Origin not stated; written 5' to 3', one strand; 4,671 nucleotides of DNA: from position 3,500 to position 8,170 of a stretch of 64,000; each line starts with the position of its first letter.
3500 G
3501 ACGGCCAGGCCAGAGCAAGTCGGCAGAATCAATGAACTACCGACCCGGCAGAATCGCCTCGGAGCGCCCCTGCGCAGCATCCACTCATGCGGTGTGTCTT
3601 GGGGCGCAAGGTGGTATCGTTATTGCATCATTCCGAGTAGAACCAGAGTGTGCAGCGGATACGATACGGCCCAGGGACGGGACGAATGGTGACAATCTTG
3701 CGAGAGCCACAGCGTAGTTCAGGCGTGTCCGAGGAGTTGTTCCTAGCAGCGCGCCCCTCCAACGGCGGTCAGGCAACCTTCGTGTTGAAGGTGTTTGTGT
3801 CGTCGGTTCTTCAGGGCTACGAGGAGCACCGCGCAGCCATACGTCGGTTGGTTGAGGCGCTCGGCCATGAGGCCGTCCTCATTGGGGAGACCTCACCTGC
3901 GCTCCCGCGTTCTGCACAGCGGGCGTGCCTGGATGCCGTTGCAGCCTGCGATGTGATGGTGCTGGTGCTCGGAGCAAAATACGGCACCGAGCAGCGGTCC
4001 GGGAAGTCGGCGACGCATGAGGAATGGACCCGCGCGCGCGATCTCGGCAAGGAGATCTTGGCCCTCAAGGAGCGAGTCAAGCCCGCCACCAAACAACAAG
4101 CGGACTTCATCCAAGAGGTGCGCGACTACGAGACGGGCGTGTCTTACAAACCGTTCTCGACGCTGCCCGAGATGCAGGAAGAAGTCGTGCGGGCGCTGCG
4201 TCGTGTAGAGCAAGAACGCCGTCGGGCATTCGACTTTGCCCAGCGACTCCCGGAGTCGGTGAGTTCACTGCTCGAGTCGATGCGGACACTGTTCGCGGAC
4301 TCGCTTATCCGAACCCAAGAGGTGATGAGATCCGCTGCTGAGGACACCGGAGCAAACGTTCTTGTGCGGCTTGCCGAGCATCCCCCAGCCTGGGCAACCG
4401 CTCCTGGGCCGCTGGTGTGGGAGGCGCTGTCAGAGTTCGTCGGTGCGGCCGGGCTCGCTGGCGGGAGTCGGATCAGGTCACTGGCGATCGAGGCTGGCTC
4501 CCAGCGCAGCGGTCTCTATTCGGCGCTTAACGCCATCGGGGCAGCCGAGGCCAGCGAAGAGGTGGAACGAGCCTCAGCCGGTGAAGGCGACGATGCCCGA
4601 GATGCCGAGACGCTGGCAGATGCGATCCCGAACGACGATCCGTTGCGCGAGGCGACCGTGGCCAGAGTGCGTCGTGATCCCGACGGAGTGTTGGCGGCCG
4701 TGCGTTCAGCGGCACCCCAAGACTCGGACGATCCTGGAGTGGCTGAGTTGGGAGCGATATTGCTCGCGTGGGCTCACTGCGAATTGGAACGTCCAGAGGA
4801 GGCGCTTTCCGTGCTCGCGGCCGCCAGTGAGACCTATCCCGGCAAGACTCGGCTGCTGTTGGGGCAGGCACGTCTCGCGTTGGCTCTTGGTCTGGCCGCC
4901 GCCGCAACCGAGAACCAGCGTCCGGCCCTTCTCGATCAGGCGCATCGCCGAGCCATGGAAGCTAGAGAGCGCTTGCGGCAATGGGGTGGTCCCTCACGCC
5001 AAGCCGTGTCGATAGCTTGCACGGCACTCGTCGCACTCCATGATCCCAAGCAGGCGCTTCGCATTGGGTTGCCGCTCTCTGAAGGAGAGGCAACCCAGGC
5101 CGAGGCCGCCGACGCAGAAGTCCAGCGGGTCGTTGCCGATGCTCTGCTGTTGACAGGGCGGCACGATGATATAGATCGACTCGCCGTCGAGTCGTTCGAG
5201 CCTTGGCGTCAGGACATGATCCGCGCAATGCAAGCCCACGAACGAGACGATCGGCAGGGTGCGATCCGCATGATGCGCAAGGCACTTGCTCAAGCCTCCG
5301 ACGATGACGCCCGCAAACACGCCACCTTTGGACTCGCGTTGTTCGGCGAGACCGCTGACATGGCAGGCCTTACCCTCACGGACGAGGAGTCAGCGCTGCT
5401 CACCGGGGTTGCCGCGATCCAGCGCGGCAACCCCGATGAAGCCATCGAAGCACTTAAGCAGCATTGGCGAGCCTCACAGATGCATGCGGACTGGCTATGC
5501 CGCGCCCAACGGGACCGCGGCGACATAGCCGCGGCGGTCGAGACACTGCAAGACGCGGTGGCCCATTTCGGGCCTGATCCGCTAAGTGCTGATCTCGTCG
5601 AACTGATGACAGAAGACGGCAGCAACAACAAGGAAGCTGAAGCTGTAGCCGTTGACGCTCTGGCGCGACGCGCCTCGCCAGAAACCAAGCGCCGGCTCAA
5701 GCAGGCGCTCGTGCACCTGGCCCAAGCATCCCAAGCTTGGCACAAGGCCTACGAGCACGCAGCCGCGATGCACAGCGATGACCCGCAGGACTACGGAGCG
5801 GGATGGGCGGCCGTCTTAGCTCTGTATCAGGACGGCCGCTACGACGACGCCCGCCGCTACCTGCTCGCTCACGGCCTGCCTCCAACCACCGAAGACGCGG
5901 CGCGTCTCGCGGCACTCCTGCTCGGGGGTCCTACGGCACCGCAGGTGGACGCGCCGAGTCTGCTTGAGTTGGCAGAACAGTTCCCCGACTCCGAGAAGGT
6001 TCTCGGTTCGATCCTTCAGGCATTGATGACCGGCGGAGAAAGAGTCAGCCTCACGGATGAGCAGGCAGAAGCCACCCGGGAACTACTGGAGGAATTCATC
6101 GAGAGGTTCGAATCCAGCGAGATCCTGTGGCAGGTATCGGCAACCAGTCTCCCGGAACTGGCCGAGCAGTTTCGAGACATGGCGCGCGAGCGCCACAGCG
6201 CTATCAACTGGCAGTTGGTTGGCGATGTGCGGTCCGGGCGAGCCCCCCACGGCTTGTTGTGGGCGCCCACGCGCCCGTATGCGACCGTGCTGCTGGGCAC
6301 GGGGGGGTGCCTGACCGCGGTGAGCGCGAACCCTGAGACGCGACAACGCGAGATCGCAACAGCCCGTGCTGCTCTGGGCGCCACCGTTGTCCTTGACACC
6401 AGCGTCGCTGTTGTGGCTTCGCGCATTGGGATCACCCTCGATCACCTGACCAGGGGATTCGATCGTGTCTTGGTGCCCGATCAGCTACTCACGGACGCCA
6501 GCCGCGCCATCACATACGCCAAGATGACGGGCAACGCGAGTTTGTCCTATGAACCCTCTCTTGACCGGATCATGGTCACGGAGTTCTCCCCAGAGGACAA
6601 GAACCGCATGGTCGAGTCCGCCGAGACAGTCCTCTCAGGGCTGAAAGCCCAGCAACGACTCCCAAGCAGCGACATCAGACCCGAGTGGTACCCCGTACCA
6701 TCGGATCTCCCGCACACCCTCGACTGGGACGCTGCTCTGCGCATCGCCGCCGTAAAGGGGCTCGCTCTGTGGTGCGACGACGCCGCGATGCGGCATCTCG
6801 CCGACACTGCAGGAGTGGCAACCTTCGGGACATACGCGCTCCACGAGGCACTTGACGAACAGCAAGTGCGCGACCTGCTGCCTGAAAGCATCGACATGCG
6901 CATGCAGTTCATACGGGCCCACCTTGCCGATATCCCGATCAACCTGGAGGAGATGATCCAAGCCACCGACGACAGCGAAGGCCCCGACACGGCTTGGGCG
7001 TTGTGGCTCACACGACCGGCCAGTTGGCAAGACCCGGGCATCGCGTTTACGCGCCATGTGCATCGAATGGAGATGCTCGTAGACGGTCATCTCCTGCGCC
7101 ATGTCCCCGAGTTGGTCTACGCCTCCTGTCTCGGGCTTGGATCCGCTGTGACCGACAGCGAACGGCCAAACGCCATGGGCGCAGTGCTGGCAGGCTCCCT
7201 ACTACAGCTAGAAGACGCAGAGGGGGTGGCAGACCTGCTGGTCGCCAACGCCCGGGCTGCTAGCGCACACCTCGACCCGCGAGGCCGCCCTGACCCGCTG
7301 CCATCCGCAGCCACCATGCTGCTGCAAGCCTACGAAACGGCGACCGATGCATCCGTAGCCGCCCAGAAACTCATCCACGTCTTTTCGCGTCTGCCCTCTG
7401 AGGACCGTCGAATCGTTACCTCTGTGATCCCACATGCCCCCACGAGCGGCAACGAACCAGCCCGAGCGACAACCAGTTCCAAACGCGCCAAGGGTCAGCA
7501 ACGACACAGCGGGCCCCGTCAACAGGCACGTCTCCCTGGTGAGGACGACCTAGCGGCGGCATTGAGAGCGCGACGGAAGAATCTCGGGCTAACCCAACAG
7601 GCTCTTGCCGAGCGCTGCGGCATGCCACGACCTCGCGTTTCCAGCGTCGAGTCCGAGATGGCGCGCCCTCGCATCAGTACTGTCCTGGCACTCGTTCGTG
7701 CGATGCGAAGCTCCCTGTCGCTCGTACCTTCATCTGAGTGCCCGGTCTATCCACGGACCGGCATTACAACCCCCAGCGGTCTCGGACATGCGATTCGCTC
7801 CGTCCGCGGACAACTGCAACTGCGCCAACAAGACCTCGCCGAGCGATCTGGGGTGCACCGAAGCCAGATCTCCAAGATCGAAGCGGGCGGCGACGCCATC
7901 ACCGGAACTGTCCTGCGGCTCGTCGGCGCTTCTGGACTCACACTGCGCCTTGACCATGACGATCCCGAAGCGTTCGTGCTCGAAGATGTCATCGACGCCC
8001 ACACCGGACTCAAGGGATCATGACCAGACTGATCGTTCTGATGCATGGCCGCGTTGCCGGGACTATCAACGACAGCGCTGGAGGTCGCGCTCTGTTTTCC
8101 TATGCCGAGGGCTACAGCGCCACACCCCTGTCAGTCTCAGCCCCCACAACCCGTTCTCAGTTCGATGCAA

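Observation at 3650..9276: HipA kinase paired with a 1457-aa DUF4062 / TPR-like / PIN-like / double-HTH protein instead of a small HipB: candidate undescribed HipBA-derived sensor or defence module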

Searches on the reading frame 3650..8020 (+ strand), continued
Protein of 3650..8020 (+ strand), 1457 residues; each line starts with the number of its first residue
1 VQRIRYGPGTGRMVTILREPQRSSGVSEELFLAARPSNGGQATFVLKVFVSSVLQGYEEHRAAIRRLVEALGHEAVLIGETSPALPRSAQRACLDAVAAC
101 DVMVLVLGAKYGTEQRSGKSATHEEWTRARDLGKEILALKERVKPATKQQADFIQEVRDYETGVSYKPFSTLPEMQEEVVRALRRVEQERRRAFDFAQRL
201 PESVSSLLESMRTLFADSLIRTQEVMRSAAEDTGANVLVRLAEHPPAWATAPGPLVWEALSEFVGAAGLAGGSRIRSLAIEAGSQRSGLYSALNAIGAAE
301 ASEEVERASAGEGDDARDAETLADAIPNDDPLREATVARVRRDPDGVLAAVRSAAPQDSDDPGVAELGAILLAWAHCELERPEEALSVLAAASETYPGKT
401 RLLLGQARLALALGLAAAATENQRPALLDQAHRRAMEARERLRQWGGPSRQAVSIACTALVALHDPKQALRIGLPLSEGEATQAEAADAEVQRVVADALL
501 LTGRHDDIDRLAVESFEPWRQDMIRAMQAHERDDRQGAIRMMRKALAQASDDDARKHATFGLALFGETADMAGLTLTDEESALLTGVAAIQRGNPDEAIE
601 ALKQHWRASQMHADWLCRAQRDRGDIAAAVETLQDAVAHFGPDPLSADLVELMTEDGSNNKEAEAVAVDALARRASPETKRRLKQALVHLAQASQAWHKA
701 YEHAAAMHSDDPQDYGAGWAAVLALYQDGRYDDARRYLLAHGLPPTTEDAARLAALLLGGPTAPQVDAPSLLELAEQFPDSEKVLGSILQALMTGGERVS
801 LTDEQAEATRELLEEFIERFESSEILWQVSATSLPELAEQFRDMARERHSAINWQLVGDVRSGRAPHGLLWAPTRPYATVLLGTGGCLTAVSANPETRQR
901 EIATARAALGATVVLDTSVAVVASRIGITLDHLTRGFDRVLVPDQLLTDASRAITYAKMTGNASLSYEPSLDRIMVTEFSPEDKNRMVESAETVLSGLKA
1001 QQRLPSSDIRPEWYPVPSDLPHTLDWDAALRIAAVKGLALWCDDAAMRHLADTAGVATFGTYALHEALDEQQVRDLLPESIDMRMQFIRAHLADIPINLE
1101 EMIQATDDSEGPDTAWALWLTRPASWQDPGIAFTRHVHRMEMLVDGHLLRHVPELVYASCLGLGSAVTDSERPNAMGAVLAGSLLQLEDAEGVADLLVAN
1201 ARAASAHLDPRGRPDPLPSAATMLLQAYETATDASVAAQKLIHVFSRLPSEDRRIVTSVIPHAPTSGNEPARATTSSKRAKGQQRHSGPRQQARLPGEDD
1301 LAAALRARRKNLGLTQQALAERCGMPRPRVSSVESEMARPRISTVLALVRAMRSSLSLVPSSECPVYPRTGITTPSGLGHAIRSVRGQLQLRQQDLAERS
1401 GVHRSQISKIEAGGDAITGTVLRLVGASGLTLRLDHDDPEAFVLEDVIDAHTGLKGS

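Call 19: find_encoding_contigs(protein=P0009, flank=8000, max_places=3)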
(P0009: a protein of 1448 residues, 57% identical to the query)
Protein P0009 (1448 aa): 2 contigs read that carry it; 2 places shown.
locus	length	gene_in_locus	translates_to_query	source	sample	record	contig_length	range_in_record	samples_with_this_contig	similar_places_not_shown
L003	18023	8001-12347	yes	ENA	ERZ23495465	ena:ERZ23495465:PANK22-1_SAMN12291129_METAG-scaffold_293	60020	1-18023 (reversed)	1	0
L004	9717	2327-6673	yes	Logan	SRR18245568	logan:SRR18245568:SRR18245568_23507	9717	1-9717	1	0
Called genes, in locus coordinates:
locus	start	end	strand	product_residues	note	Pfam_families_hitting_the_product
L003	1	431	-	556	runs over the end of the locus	PF00528:BPD_transp_1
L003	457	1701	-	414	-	PF13416:SBP_bac_8, PF13531:SBP_bac_11 (weak), PF13343:SBP_bac_6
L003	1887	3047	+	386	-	PF00535:Glycos_transf_2, PF13641:Glyco_tranf_2_3 (weak), PF04138:GtrA_DPMS_TM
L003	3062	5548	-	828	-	-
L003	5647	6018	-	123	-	PF06262:Zincin_1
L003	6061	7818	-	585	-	PF00580:UvrD-helicase, PF13245:AAA_19, PF13361:UvrD_C, PF13538:UvrD_C_2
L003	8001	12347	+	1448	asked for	PF13271:DUF4062, PF13174:TPR_6 (faint), PF13428:TPR_14 (faint), PF20698:PIN-TPR-GreABC, PF01381:HTH_3, PF13560:HTH_31, PF01381:HTH_3, PF13560:HTH_31 (weak), +4 more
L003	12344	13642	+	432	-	PF13657:Couple_hipA, PF07804:HipA_C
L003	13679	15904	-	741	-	PF00999:Na_H_Exchanger, PF00582:Usp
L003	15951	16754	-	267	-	PF03372:Exo_endo_phos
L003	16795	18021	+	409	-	?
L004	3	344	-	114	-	?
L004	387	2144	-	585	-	PF00580:UvrD-helicase, PF13245:AAA_19, PF13361:UvrD_C, PF13538:UvrD_C_2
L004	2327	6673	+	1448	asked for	PF13271:DUF4062, PF13174:TPR_6 (faint), PF13428:TPR_14 (faint), PF20698:PIN-TPR-GreABC, PF01381:HTH_3, PF13560:HTH_31, PF01381:HTH_3, PF13560:HTH_31 (weak), +4 more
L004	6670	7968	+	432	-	PF13657:Couple_hipA, PF07804:HipA_C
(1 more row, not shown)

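Call 24: find_related_loci(query=window:3650-8020:+, collection=genome_contigs, flank=6000)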
Query window:3650-8020:+ (1457 aa) in genome_contigs; peptide patterns used: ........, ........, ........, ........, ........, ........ (x = any residue, [..] = any of these).
90 stretches matched a pattern, but none encodes a relative of the query by tblastn (E <= 1e-3).

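Call 25: find_encoding_contigs(protein=P0024, flank=6000, max_places=2)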
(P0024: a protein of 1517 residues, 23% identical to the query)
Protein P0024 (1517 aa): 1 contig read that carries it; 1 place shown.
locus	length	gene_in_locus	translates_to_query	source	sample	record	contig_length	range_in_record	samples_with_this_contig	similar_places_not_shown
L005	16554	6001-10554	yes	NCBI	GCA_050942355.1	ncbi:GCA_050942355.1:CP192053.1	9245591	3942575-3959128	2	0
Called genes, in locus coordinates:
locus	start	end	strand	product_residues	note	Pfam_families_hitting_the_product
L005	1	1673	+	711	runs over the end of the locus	PF00378:ECH_1, PF16113:ECH_2, PF02737:3HCDH_N, PF00725:3HCDH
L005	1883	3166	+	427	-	PF01547:SBP_bac_1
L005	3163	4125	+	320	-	PF00528:BPD_transp_1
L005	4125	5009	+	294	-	PF00528:BPD_transp_1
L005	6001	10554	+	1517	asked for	PF08100:Dimerisation (weak), PF09339:HTH_IclR, PF12802:MarR_2 (weak), PF01048:PNP_UDP_1, PF20698:PIN-TPR-GreABC (faint)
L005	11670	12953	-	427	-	-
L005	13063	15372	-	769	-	PF00656:Peptidase_C14 (weak)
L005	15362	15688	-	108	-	PF19953:EACC1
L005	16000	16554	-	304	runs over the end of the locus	PF01636:APH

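Call 27: find_related_loci(query=A1, collection=genome_contigs, flank=6000)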
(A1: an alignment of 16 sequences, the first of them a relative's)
Query A1 (1445 aa) in genome_contigs; peptide patterns used: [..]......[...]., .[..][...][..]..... (x = any residue, [..] = any of these).
322 stretches matched a pattern; 3 encode a relative of the query (tblastn E <= 1e-3); 3 distinct loci.
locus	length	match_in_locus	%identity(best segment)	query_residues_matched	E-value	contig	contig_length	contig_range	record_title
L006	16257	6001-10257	57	34-1441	0e+0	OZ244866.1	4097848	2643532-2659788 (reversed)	MAG: Candidatus Aldehydirespirator sp. isolate 5d9a7b39-b96f-476b-9b06-807c01473320 genome assembly, chromosome: 1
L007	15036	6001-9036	39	224-1248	1e-174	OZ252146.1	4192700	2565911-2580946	MAG: Candidatus Aldehydirespirator sp. isolate fd067d44-95a4-4330-b63d-26ca3bb23c52 genome assembly, chromosome: 1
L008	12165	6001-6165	42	1359-1413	9e-6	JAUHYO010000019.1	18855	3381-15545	MAG: Gammaproteobacteria bacterium isolate 3_bin.69 NODE_3537_length_18855_cov_0.854549, whole genome shotgun sequence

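Call 31: search_protein_families(library=pfam, proteins=[L007:5116-9048:+, L007:9070-9945:+, L007:3352-4203:+, L006:10287-11573:+, L007:9968-13552:-], max_evalue=0.01)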
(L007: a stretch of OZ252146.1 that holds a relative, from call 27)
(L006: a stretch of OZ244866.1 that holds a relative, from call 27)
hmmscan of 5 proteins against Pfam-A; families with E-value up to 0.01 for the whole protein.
L007:5116-9048:+ (1311 aa): 3 families
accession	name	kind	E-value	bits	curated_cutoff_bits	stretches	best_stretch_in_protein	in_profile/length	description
PF20698.3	PIN-TPR-GreABC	-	1e-07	32.7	27.8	1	980-1100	15-137/138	PIN domain associated with the TPR-GreAB-C-PIN system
PF13174.12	TPR_6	-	0.001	20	26.3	0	666-686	6-26/33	Tetratricopeptide repeat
PF13428.12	TPR_14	-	0.0057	17.7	23.5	0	419-456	6-43/44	Tetratricopeptide repeat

L007:9070-9945:+ (292 aa): 0 families

L007:3352-4203:+ (284 aa): 1 family
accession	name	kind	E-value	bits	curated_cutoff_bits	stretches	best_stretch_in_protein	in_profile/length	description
PF04607.23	RelA_SpoT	-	1.7e-13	51.3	27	1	111-211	1-99/113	Region found in RelA / SpoT proteins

L006:10287-11573:+ (429 aa): 2 families
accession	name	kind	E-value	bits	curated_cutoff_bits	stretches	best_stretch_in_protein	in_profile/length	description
PF07804.18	HipA_C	-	7.8e-50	169.9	30.5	1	145-382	1-211/213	HipA-like C-terminal domain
PF13657.11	Couple_hipA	-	3.1e-10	40.9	22.5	1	4-98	1-98/99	HipA N-terminal domain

L007:9968-13552:- (1194 aa): 5 families
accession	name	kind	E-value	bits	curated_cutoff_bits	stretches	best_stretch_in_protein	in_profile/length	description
PF07669.17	Eco57I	-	2.5e-18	67.2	25.3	1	547-885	2-170/171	Eco57I restriction-modification methylase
PF02384.22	N6_Mtase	-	4e-15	56.4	20.4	2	448-567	14-99/311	N-6 DNA Methylase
PF20473.4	MmeI_Mtase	-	1.2e-09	38.2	27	1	492-568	16-85/259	MmeI, DNA-methyltransferase domain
PF01170.24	UPF0020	-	5.3e-06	26.7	22.3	1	498-563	31-94/197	RMKL-like, methyltransferase domain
PF13847.12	Methyltransf_31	-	0.008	16.3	27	0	497-562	5-45/145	Methyltransferase domain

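Call 33: search_solved_structures(query=A1, max_evalue=0.01, show_alignments=0)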
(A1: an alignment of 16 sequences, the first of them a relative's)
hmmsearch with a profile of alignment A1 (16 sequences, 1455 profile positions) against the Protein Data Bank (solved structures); distinct sequences matched with E-value up to 0.01: 23.
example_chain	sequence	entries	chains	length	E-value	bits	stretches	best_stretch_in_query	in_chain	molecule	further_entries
8tac_A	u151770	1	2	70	2.7e-07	31.7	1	1292-1335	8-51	DBP48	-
9qhb_A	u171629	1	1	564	2.1e-06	28.7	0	577-632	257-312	Engineered tetratricopeptide repeat protein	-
8bu0_A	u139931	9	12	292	8.7e-06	26.7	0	565-623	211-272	Consensus tetratricopeptide repeat protein | Crystal structure of an 8-repeat consensus TPR superhelix with Zinc. | Monomer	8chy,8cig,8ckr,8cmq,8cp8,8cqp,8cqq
5k98_B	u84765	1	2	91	4.4e-05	24.3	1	1369-1433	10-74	Antitoxin HipB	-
2wiu_B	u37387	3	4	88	5.2e-05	24.1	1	1369-1433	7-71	HTH-TYPE TRANSCRIPTIONAL REGULATOR HIPB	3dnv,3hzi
1zug_A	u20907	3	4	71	6.4e-05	23.8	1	1297-1339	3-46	PHAGE 434 CRO PROTEIN | REGULATORY PROTEIN CRO | PROTEIN (434 CRO)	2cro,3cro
4yg4_A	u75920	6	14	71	7.8e-05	23.5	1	1369-1432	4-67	Antitoxin HipB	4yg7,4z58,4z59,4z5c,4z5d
4yg1_A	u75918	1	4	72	8.7e-05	23.4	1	1369-1431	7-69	Antitoxin HipB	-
4z5h_A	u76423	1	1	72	8.9e-05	23.3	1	1369-1432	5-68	Antitoxin HipB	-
1sq8_A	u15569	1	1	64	9.1e-05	23.3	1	1298-1352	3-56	dh434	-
6af3_B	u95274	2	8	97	0.00015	22.6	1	1297-1360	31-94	HigA antitoxin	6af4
3kxa_A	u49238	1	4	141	0.00037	21.3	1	1260-1352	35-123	Putative uncharacterized protein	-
1y7y_A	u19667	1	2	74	0.00038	21.2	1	1297-1349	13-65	C.AhdI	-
2r1j_L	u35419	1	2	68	0.00086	20.1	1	1298-1350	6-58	Repressor protein C2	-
3jxb_C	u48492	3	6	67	0.00091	20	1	1298-1350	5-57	Repressor protein C2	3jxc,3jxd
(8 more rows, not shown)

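Call 69: search_protein_families(library=pfam, proteins=[L007:5116-5900:+], max_evalue=0.01)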
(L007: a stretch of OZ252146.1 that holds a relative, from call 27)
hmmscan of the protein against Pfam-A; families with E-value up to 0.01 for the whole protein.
L007:5116-5900:+ (261 aa): 0 families

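Call 117: find_encoding_contigs(protein=P0006, flank=6000, max_places=2)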
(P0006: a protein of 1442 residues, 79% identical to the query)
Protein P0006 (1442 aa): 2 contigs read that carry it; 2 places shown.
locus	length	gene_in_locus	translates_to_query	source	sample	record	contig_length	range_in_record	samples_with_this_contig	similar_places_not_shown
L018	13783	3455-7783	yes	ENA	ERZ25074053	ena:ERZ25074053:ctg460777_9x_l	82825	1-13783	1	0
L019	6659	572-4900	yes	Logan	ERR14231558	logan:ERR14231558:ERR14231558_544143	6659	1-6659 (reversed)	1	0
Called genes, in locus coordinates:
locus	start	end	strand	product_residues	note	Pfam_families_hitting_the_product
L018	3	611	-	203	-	?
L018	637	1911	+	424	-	PF00275:EPSP_synthase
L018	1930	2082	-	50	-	-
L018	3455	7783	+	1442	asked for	PF13271:DUF4062, PF12895:ANAPC3 (faint), PF20698:PIN-TPR-GreABC, PF01381:HTH_3, PF12844:HTH_19 (faint), PF13560:HTH_31, PF01381:HTH_3, PF13560:HTH_31 (weak), +2 more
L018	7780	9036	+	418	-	PF13657:Couple_hipA, PF07804:HipA_C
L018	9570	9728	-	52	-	-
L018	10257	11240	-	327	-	PF12760:Zn_ribbon_IS1595, PF12762:DDE_Tnp_IS1595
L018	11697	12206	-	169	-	-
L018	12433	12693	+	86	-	PF01106:NifU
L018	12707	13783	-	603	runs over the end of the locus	PF19291:TREH_N, PF00723:Glyco_hydro_15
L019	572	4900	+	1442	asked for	PF13271:DUF4062, PF12895:ANAPC3 (faint), PF20698:PIN-TPR-GreABC, PF01381:HTH_3, PF12844:HTH_19 (faint), PF13560:HTH_31, PF01381:HTH_3, PF13560:HTH_31 (weak), +2 more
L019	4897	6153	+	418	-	PF13657:Couple_hipA, PF07804:HipA_C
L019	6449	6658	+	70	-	?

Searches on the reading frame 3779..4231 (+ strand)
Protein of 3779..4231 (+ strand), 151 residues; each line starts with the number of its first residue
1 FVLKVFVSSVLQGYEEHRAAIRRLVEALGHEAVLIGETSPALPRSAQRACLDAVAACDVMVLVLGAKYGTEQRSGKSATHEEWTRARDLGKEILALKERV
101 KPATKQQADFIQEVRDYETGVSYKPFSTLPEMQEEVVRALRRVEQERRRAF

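Call 112: search_solved_structures(query=window:3779-4231:+, max_evalue=10, show_alignments=2)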
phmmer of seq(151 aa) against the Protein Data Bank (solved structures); distinct sequences matched with E-value up to 10: 2.
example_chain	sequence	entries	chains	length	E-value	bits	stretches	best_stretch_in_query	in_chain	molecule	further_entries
10wc_A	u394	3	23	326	0.27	14.7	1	4-99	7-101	KpSwz DUF4062 | KpSwz | KpSwz TIR/DUF4062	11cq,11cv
4nkj_A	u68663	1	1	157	0.65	13.5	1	9-56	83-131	Hemagglutinin HA2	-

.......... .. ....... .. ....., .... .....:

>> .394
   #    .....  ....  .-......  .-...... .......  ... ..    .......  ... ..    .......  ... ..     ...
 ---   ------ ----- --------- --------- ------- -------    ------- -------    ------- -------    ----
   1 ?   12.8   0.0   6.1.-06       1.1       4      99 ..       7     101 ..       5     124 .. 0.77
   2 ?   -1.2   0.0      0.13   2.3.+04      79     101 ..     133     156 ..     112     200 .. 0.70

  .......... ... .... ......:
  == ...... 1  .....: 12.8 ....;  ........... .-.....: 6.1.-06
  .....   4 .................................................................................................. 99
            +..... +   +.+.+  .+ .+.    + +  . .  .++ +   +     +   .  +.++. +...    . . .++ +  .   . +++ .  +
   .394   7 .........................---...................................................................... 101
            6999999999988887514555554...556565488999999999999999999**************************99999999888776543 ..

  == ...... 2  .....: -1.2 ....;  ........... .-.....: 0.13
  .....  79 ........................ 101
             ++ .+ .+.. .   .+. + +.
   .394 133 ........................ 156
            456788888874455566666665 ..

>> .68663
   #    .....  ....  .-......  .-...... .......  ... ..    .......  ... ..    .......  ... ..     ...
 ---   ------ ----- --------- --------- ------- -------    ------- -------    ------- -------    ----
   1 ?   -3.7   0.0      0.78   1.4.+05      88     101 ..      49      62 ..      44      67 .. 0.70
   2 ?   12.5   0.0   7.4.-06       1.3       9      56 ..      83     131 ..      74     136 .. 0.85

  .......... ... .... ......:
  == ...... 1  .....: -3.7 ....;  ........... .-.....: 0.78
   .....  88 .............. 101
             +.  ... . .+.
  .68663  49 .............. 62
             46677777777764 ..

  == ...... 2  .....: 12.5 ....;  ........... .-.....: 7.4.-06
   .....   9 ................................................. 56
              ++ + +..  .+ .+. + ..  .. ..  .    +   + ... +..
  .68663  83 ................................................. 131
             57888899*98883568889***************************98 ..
